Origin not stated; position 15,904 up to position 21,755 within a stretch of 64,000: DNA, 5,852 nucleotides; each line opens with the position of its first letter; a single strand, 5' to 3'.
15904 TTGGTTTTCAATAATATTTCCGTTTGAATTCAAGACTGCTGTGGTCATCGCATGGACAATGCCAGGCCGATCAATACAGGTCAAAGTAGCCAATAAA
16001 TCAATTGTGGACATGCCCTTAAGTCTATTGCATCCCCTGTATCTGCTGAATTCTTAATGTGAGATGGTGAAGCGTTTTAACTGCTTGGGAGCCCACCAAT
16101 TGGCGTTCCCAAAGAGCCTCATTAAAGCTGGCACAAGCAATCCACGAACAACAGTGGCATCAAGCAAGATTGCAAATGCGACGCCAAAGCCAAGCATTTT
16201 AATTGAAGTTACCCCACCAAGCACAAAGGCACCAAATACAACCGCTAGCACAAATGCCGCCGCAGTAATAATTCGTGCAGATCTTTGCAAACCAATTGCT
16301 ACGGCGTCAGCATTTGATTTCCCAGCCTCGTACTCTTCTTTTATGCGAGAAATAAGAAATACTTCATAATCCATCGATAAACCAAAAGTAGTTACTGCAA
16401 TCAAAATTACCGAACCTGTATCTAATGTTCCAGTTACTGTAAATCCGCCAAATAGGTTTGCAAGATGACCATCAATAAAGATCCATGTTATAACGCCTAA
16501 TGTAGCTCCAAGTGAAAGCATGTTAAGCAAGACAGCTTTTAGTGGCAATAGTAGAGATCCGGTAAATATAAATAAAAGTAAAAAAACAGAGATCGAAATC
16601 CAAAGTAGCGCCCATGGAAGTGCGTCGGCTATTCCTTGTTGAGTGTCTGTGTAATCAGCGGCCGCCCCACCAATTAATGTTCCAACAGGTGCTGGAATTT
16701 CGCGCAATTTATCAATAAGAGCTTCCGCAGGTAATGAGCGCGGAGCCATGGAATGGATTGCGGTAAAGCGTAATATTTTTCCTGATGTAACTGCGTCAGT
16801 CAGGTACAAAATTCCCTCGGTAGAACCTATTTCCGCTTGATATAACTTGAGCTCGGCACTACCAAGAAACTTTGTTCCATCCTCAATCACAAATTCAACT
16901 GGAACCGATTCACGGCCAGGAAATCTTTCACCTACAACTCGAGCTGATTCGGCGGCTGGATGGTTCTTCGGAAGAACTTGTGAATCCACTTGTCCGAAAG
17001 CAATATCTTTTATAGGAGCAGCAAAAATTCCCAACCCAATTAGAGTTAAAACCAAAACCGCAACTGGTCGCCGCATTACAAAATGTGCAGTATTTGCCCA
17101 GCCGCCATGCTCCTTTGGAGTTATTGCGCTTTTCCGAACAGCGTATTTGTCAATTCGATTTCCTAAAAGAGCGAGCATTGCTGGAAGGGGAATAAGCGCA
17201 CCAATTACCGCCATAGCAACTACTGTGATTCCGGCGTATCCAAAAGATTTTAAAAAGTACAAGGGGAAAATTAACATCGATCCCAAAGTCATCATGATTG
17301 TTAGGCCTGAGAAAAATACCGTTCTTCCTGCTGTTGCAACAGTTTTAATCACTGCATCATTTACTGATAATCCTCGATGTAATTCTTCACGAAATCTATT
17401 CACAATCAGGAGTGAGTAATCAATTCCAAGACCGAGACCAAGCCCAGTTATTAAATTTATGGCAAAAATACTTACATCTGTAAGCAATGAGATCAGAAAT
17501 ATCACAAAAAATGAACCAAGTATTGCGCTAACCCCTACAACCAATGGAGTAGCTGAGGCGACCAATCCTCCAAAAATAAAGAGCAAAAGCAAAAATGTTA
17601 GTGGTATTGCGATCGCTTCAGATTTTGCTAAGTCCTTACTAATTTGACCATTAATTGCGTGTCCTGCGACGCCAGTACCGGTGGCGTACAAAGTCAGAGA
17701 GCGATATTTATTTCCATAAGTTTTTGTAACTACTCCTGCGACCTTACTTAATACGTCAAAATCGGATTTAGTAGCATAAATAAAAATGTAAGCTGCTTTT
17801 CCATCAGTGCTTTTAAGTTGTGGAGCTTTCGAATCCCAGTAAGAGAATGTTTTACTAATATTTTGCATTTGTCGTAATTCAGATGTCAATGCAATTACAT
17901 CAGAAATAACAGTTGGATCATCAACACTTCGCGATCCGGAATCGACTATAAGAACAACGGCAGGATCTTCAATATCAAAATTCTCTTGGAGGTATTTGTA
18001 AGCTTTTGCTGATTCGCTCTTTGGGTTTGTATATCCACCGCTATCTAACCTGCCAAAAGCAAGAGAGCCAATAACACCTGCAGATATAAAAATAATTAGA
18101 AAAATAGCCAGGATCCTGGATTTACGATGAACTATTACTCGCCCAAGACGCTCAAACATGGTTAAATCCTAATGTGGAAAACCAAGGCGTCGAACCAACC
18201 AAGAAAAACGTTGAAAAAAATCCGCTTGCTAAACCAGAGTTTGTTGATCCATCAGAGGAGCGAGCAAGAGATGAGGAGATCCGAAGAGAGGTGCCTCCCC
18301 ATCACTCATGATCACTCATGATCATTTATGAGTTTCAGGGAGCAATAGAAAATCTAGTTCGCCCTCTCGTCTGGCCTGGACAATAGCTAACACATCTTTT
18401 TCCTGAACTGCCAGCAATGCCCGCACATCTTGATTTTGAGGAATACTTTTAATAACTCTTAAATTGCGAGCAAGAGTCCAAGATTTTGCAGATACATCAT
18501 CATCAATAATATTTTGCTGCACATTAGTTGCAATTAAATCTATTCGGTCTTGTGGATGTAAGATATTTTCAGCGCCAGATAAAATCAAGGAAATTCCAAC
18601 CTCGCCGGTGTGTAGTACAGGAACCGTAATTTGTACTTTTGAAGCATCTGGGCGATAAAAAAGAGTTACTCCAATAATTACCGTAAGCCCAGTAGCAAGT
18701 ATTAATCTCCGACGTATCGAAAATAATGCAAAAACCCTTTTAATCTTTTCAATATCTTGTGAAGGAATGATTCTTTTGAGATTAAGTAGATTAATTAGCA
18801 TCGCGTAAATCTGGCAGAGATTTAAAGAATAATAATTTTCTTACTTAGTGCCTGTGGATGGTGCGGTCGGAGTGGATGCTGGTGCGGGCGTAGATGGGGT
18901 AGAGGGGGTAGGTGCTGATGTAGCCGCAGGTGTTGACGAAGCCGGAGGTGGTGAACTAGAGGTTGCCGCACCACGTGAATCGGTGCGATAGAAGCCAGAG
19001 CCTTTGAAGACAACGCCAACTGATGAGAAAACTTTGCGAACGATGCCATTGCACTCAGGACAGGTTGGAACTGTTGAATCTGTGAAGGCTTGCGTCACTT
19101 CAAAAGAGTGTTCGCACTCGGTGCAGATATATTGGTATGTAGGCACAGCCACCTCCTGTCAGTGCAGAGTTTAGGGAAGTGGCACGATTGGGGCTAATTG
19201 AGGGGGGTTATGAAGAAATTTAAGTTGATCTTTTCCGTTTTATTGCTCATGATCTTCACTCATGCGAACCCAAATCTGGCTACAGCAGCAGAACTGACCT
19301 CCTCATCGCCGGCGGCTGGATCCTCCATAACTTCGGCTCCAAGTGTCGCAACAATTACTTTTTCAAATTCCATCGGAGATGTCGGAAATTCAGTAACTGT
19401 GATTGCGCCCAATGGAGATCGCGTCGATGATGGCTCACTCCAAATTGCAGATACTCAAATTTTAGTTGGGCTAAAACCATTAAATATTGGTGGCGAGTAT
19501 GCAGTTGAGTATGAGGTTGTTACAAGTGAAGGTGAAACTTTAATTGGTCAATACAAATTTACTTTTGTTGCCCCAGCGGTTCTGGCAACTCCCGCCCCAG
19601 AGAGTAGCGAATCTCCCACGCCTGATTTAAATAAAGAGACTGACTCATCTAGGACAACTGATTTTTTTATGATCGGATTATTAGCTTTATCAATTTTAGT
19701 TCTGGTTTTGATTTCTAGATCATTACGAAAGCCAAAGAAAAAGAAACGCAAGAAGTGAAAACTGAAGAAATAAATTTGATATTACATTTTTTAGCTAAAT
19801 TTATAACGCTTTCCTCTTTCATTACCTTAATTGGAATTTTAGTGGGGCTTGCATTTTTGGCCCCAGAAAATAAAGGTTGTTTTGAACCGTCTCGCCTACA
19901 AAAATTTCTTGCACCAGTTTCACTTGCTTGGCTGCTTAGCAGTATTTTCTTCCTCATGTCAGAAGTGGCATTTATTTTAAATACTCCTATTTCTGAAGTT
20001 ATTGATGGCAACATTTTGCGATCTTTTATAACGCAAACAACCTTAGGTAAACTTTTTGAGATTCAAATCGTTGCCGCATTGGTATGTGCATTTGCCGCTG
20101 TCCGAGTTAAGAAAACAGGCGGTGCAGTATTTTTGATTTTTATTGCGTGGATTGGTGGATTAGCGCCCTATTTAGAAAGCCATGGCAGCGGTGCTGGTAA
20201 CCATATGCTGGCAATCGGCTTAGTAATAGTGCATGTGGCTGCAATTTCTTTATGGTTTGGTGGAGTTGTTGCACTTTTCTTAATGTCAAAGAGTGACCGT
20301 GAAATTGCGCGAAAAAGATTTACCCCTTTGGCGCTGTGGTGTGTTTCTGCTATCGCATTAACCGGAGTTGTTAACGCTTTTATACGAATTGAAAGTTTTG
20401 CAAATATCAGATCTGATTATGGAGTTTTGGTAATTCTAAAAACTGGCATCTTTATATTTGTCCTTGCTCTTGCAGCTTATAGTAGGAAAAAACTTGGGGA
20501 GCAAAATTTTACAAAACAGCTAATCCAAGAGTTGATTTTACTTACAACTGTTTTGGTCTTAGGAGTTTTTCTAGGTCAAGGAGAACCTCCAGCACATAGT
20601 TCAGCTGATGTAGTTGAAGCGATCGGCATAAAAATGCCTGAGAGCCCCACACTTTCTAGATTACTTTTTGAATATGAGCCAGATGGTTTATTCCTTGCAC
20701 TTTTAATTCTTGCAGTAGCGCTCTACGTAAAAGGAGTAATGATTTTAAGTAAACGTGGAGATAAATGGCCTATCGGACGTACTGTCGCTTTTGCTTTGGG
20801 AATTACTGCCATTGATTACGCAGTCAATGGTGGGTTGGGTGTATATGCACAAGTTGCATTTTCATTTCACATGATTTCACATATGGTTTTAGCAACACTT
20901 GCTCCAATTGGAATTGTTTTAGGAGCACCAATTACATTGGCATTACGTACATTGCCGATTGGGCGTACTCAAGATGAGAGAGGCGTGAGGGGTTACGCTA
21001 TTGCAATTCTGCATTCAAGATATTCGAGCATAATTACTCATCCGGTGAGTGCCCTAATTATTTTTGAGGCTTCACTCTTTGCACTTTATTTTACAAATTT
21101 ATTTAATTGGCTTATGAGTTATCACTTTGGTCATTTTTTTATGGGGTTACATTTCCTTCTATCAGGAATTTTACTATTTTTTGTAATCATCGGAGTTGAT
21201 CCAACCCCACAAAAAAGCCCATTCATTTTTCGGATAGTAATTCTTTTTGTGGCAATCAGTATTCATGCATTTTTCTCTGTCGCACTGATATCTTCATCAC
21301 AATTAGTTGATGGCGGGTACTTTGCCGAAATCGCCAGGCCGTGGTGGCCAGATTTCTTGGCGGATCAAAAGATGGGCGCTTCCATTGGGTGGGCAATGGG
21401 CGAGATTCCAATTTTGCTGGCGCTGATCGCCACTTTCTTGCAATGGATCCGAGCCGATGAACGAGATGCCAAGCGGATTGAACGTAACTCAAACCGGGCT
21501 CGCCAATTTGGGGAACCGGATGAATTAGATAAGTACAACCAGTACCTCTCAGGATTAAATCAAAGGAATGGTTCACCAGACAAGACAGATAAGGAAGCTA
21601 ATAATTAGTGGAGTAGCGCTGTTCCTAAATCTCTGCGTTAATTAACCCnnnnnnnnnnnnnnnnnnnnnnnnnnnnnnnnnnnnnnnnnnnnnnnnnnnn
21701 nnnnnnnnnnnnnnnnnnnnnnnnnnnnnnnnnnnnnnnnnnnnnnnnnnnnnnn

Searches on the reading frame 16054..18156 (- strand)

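Call 73: search_protein_families(library=pfam, proteins=[window:16054-18156:-], max_evalue=0.00001)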
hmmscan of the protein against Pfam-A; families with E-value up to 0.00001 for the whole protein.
window:16054-18156:- (700 aa): 1 family
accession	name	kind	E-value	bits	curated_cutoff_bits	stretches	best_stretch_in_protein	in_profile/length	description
PF03176.21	MMPL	-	4.7e-74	249.7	20.5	2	44-366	4-332/333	MMPL family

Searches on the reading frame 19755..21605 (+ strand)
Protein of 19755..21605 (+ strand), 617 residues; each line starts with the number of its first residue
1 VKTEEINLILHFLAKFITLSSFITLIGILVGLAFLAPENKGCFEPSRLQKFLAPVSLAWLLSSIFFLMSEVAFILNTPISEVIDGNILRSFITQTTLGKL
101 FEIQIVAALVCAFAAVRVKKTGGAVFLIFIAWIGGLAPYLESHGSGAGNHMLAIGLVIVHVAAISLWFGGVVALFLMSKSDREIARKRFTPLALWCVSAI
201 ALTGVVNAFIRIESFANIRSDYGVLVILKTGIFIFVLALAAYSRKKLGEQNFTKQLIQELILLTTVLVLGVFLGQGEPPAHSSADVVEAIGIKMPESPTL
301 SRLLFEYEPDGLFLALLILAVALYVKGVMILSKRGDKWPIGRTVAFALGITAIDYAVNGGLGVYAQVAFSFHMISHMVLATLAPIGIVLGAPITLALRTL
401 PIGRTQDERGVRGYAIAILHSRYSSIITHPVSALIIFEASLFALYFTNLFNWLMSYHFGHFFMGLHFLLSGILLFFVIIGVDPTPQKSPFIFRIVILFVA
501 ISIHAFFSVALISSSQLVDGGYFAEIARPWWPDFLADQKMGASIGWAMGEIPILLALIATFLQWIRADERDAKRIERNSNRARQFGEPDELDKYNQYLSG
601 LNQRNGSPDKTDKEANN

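Call 73: search_protein_families(library=pfam, proteins=[window:19755-21605:+], max_evalue=0.00001)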
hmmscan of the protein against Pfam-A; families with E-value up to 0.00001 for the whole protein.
window:19755-21605:+ (617 aa): 2 families
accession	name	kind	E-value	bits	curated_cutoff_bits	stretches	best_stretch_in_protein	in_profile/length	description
PF09678.15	Caa3_CtaG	-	2.9e-71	240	27.7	1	322-566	1-236/237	Cytochrome c oxidase caa3 assembly factor (Caa3_CtaG)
PF05425.18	CopD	-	1.9e-12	47.9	32.1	1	186-269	4-96/105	Copper resistance protein D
